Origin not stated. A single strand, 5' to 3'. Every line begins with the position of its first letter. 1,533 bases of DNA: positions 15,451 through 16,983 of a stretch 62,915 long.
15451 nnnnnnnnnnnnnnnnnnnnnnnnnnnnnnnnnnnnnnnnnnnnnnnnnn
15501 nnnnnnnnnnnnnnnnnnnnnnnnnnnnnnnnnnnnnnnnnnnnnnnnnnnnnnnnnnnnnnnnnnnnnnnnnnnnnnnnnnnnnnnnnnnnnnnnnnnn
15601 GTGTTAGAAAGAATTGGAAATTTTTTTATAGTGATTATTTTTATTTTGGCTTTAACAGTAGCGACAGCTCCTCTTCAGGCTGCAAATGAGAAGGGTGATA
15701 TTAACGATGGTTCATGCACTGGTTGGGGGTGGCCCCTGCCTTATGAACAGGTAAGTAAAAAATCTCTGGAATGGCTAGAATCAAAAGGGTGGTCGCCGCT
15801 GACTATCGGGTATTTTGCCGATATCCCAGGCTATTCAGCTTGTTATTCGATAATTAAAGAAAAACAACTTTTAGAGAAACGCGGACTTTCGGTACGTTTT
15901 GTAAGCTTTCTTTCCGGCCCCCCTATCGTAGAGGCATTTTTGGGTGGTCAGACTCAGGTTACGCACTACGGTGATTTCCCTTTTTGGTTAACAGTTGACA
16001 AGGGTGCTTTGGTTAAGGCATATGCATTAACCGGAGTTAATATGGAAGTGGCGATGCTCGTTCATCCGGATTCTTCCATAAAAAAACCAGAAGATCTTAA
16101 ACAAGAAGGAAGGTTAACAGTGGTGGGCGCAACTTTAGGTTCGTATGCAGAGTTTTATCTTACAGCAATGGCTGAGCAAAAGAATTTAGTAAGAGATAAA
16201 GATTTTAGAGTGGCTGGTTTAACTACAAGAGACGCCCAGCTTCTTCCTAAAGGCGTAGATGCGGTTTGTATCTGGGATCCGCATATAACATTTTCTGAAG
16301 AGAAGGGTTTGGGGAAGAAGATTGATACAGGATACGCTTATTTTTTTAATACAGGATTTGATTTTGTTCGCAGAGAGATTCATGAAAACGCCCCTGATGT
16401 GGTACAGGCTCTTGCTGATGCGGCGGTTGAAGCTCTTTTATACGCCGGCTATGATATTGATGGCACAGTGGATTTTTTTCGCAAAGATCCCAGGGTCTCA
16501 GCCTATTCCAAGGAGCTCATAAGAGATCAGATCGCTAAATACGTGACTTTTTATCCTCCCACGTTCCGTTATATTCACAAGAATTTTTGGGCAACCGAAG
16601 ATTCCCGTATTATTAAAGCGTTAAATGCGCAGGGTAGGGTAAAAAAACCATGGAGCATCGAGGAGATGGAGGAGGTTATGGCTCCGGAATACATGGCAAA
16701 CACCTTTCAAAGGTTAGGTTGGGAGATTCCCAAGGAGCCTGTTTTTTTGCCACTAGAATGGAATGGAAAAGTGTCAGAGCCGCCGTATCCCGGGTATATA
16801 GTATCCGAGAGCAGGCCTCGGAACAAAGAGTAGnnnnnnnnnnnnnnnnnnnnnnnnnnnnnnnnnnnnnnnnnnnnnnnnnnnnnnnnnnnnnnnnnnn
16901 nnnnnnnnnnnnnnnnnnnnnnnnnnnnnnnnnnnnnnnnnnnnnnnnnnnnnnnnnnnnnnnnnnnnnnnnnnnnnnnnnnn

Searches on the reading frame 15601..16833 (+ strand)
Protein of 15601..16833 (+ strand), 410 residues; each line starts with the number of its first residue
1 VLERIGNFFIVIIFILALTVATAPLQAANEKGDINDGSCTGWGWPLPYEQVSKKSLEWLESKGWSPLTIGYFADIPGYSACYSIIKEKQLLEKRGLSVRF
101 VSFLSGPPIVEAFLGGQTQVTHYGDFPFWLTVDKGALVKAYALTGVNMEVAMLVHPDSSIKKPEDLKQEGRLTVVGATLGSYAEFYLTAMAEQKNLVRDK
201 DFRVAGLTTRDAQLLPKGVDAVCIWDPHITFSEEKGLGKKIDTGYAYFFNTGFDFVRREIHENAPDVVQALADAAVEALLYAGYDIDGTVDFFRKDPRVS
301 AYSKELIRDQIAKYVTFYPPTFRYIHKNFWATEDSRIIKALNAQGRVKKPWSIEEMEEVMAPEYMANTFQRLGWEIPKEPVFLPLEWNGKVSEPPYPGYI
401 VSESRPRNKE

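Call 4: search_protein_families(library=pfam, proteins=[window:15601-16833:+], max_evalue=0.01)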
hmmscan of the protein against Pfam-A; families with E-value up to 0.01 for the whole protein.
window:15601-16833:+ (410 aa): 4 families
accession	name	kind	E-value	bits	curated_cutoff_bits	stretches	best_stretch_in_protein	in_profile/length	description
PF12974.12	Phosphonate-bd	-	0.00034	20.5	27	1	92-202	25-137/242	ABC transporter, phosphonate, periplasmic substrate-binding protein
PF13379.11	NMT1_2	-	0.00038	20.8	24.7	1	67-279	8-235/252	NMT1-like family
PF04069.17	OpuAC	-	0.00082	19.5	21.2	1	88-273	21-225/257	Substrate binding domain of ABC-type glycine betaine transport system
PF09084.16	NMT1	-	0.0047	17.3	20.5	1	86-242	11-164/216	NMT1/THI5 like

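Call 8: search_protein_families(library=ncbifam, proteins=[window:15601-16833:+], max_evalue=0.00001)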
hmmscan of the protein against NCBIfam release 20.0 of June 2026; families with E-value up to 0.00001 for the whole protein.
window:15601-16833:+ (410 aa): 2 families
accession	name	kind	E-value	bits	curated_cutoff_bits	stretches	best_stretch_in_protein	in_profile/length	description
TIGR01728.1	SsuA_fam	subfamily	2.1e-23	83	163.5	1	67-299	1-233/290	aliphatic sulfonate ABC transporter substrate-binding protein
NF008588.0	PRK11553.1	subfamily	3.8e-07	29.4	299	1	79-274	37-232/319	aliphatic sulfonate ABC transporter substrate-binding protein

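Call 42: find_homologous_proteins(query=window:15601-16833:+, max_evalue=1e-10)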
Query window:15601-16833:+ (410 aa): 90 proteins with E <= 1e-10 among 6492 candidates.
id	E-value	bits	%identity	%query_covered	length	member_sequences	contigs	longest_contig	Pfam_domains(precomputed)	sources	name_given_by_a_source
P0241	4.2e-281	950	100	100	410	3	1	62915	-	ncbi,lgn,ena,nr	ncbi:MAG: ABC transporter substrate-binding protein [Candidatus Omnitrophica bacterium]|nr:ABC trans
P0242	2.7e-202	690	77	91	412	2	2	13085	PF09084.17,PF12974.13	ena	-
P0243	6.1e-195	666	70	100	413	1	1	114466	PF04069.18,PF12974.13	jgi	-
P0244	3.1e-194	664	71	97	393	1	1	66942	-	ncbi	ncbi:MAG: hypothetical protein ABIH89_05080 [Elusimicrobiota bacterium]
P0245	2.9e-189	647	69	98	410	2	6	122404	PF13379.12,PF04069.18,PF09084.17,PF12974.13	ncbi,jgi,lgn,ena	-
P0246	1.3e-187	642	68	98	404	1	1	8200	PF13379.12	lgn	-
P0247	5.6e-187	640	68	98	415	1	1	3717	PF13379.12,PF04069.18,PF12974.13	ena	-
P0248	3.0e-182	624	68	97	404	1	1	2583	PF13379.12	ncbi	-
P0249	2.2e-175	602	71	90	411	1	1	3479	PF13379.12,PF09084.17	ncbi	-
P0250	6.2e-165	567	63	94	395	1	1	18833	PF13379.12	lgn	-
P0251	3.5e-161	555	60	97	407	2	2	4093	PF13379.12,PF04069.18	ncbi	-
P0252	4.8e-160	551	60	97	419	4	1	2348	PF13379.12,PF04069.18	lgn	-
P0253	6.5e-138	478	56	87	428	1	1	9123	PF13379.12,PF12974.13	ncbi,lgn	-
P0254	8.1e-138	478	56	87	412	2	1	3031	-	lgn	-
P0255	7.8e-136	471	54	90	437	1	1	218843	PF13379.12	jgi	jgi:ABC-type nitrate/sulfonate/bicarbonate transport system substrate-binding protein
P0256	3.4e-135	469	55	89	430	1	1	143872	PF13379.12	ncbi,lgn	ncbi:MAG: ABC transporter substrate-binding protein [Myxococcota bacterium]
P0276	3.2e-128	446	52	89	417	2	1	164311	-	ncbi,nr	ncbi:MAG: hypothetical protein K2X43_14630 [Hyphomonadaceae bacterium]|nr:hypothetical protein [Hyph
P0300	7.7e-110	386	49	85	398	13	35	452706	PF12974.13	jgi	jgi:ABC-type nitrate/sulfonate/bicarbonate transport system substrate-binding protein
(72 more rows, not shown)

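Call 44: find_encoding_contigs(protein=P0256, flank=8000, max_places=2)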
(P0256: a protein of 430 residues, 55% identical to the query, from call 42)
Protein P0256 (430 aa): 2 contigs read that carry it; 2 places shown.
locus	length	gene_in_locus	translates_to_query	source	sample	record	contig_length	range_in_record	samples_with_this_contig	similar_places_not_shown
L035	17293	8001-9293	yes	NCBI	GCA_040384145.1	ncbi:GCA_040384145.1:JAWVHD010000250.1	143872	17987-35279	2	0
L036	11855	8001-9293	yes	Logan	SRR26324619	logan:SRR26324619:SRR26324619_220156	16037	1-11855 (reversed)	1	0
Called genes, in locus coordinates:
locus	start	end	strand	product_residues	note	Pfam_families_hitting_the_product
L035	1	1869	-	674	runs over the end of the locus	PF01663:Phosphodiest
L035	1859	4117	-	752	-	PF01663:Phosphodiest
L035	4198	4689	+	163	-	-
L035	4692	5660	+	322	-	PF02492:cobW, PF07683:CobW_C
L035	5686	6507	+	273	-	PF00106:adh_short, PF08659:KR, PF13561:adh_short_C2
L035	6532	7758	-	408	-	PF00155:Aminotran_1_2, PF01053:Cys_Met_Meta_PP, PF01212:Beta_elim_lyase, PF01041:DegT_DnrJ_EryC1, PF12897:Asp_aminotransf (weak)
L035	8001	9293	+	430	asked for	PF13379:NMT1_2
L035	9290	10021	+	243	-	PF00528:BPD_transp_1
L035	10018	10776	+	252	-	PF00528:BPD_transp_1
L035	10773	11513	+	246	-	PF00005:ABC_tran, PF13304:AAA_21 (faint)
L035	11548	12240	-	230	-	PF02678:Pirin, PF07883:Cupin_2 (weak), PF17954:Pirin_C_2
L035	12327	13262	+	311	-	PF00126:HTH_1, PF03466:LysR_substrate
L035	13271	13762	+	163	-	-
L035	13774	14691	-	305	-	PF00781:DAGK_cat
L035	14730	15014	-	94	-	-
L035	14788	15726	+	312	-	-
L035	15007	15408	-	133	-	-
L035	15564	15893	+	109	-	-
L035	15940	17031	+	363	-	PF01571:GCV_T, PF08669:GCV_T_C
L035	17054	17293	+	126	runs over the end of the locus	PF01597:GCV_H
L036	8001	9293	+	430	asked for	PF13379:NMT1_2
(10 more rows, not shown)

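Call 45: find_encoding_contigs(protein=P0276, flank=8000, max_places=2)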
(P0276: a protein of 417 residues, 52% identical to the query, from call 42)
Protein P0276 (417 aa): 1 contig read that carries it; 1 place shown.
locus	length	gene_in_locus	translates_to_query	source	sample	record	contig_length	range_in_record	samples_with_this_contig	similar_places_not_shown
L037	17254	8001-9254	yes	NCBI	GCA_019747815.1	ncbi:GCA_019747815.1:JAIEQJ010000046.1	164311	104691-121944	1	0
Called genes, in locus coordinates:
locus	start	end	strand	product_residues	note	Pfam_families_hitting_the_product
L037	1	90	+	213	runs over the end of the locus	PF04191:PEMT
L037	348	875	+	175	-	PF00034:Cytochrom_C, PF13442:Cytochrome_CBB3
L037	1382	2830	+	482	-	PF02321:OEP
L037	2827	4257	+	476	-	PF07732:Cu-oxidase_3, PF00394:Cu-oxidase, PF07731:Cu-oxidase_2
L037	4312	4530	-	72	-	PF06823:DUF1236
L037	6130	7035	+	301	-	-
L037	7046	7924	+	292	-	PF02548:Pantoate_transf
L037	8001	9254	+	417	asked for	-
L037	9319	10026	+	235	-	PF00528:BPD_transp_1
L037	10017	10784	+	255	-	PF00528:BPD_transp_1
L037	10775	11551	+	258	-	PF00005:ABC_tran, PF13304:AAA_21 (faint)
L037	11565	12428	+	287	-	PF02548:Pantoate_transf, PF13714:PEP_mutase (faint)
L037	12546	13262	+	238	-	PF01925:TauE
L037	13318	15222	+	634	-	PF06506:PrpR_N, PF01078:Mg_chelatase (faint), PF00158:Sigma54_activat, PF14532:Sigma54_activ_2, PF07728:AAA_5 (weak), PF25601:AAA_lid_14, PF02954:HTH_8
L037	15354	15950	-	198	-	PF07929:PRiA4_ORF3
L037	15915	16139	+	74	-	-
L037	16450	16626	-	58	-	-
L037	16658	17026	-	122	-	-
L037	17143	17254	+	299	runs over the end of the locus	PF02548:Pantoate_transf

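Call 46: find_encoding_contigs(protein=P0300, flank=8000, max_places=2)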
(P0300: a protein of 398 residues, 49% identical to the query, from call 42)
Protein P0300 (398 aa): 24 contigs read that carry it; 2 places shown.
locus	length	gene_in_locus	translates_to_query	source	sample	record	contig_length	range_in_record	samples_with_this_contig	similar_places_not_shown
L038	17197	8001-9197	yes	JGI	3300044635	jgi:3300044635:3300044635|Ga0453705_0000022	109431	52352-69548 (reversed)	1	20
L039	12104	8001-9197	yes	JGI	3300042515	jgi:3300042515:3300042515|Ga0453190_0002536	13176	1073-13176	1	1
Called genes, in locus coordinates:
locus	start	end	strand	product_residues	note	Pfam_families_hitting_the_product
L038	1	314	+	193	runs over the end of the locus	PF21176:RecR_HhH, PF01751:Toprim, PF13662:Toprim_4, PF21175:RecR_C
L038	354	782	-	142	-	-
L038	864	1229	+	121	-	-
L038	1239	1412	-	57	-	-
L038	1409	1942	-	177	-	PF04542:Sigma70_r2, PF08281:Sigma70_r4_2, PF04545:Sigma70_r4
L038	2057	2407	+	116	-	-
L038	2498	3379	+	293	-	PF00528:BPD_transp_1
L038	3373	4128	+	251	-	PF00005:ABC_tran, PF02463:SMC_N (faint)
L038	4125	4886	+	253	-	PF00005:ABC_tran, PF13304:AAA_21 (faint)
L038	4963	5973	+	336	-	PF12849:PBP_like_2, PF12727:PBP_like (weak)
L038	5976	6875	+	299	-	PF00528:BPD_transp_1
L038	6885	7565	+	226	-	PF01895:PhoU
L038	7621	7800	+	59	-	-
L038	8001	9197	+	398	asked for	PF12974:Phosphonate-bd (weak)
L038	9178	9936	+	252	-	PF00528:BPD_transp_1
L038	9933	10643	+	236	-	PF00528:BPD_transp_1 (weak)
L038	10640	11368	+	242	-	PF00004:AAA (faint), PF00005:ABC_tran, PF13191:AAA_16 (weak), PF13401:AAA_22 (weak), PF13304:AAA_21 (faint)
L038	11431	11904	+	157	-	PF01035:DNA_binding_1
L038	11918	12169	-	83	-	-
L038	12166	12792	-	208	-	PF04542:Sigma70_r2, PF08281:Sigma70_r4_2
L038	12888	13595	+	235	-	PF08478:POTRA_1, PF03799:FtsQ_DivIB_C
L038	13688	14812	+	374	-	PF00091:Tubulin, PF12327:FtsZ_C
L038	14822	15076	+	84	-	-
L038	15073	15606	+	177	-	PF05962:HutD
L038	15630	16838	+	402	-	PF01071:GARS_A, PF02655:ATP-grasp_3 (weak), PF02786:CPSase_L_D2 (weak), PF02222:ATP-grasp, PF07478:Dala_Dala_lig_C (faint), PF13535:ATP-grasp_4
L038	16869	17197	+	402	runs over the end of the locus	PF01071:GARS_A, PF02222:ATP-grasp, PF02655:ATP-grasp_3 (faint), PF02786:CPSase_L_D2, PF07478:Dala_Dala_lig_C (weak), PF13535:ATP-grasp_4 (weak)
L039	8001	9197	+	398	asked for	PF12974:Phosphonate-bd (weak)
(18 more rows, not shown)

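Call 56: predict_structure(alignment_id=A4)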
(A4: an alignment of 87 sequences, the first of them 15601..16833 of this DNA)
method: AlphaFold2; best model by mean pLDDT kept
length: 410 residues; sequences in the alignment: 87
mean_pLDDT: 91.4   pTM: 0.88
mean pLDDT of the five models: 91.4, 91.2, 91.1, 91.1, 90.3
residues with pLDDT >= 90: 349; 70-90: 16; 50-70: 23; < 50: 22
segments of 3 or more residues with pLDDT < 50: 21-31, 33-36, 407-410
pLDDT, mean of each block of 10 residues (from residue 1): 53 54 47 60 96 99 98 95 98 98 92 96 92 95 97 98 96 95 93 96 96 97 97 97 95 98 99 99 98 97 97 97 98 94 91 97 99 98 96 95 61
secondary structure, 60 per line:
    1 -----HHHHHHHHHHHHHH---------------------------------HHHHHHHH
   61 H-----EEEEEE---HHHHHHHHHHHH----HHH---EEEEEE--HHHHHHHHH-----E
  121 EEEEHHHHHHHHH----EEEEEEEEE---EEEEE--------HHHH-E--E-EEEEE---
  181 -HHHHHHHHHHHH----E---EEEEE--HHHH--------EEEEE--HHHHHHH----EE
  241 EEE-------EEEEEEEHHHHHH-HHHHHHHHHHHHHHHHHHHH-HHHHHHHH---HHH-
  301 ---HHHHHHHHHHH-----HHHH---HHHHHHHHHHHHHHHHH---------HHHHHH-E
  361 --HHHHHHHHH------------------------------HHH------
elements in order: H6-19 H53-61 E67-72 H76-87 E98-103 H106-114 E120-124 H125-133 E138-146 E150-154 H163-166 E173-177 H182-193 E202-206 H209-212 E221-225 H228-234 E239-243 E251-257 H258-263 H265-284 H286-293 H304-314 H320-323 H327-343 H353-358 H363-371

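Call 58: fold_search(model_id=the predicted structure, library=pdb)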
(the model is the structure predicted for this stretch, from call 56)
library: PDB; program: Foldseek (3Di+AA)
matches with E <= 10: 1782; with E <= 0.001: 1223
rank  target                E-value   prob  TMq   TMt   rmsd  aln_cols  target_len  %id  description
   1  3ksj                  3.3e-16  1.00  0.58  0.79   3.2       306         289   20  The alkanesulfonate-binding protein SsuA from Xabthomonas axonopodis pv. citri bound to MES (released 2010-10-13)
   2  6ssy_B                1.5e-15  1.00  0.56  0.74   4.0       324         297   18  Taurine ABC transporter substrate binding protein TauA from E. coli in complex with 2-Aminoethylphosphonic acid (released 2019-12-18)
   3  3ksx                  2.4e-15  1.00  0.58  0.80   3.1       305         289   20  The alkanesulfonate-binding protein SsuA from Xanthomonas axonopodis pv. citri bound to MOPS (released 2010-10-13)
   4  6ssy_A                3.0e-15  1.00  0.54  0.72   4.5       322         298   18  Taurine ABC transporter substrate binding protein TauA from E. coli in complex with 2-Aminoethylphosphonic acid (released 2019-12-18)
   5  3uif                  3.6e-15  1.00  0.58  0.70   4.5       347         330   18  CRYSTAL STRUCTURE OF putative sulfonate ABC transporter, periplasmic sulfonate-binding protein SsuA from Methylobacillus (released 2011-11-23)
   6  2x26_A                4.0e-15  1.00  0.60  0.78   2.7       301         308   22  Crystal structure of the periplasmic aliphatic sulphonate binding protein SsuA from Escherichia coli (released 2010-04-14)
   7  2x26_B                6.5e-15  1.00  0.59  0.82   2.7       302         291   22  Crystal structure of the periplasmic aliphatic sulphonate binding protein SsuA from Escherichia coli (released 2010-04-14)
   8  3un6                  7.3e-15  1.00  0.57  0.78   3.5       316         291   15  2.0 Angstrom Crystal Structure of Ligand Binding Component of ABC-type Import System from Staphylococcus aureus with Zin (released 2011-12-07)
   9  3e4r                  7.7e-15  1.00  0.57  0.77   3.2       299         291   21  Crystal structure of the alkanesulfonate binding protein (SsuA) from the phytopathogenic bacteria Xanthomonas axonopodis (released 2008-09-23)
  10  9uak                  7.1e-14  1.00  0.61  0.67   3.7       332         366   21  Crystal structure of C terminal regulatory domain of cyanobacterial bicarbonate transporter CmpABCD (released 2026-04-08)
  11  9uai                  7.5e-14  1.00  0.63  0.69   3.8       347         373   19  Crystal structure of cyanobacterial CRD of CmpBCD in the presence of nitrate (released 2026-04-08)
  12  2g29                  3.1e-13  1.00  0.61  0.65   4.8       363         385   16  crystal structure of the periplasmic nitrate-binding protein NrtA from Synechocystis PCC 6803 (released 2006-07-11)
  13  3qsl_B                3.1e-13  1.00  0.55  0.67   4.7       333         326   20  Structure of CAE31940 from Bordetella bronchiseptica RB50 (released 2011-03-23)
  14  3qsl_A                7.6e-13  1.00  0.53  0.66   5.0       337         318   20  Structure of CAE31940 from Bordetella bronchiseptica RB50 (released 2011-03-23)
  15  9u9z_C                4.7e-12  1.00  0.62  0.40   3.9       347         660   20  Cryo-EM structure of cyanobacterial bicarbonate transporter CmpBCD (released 2026-04-01)
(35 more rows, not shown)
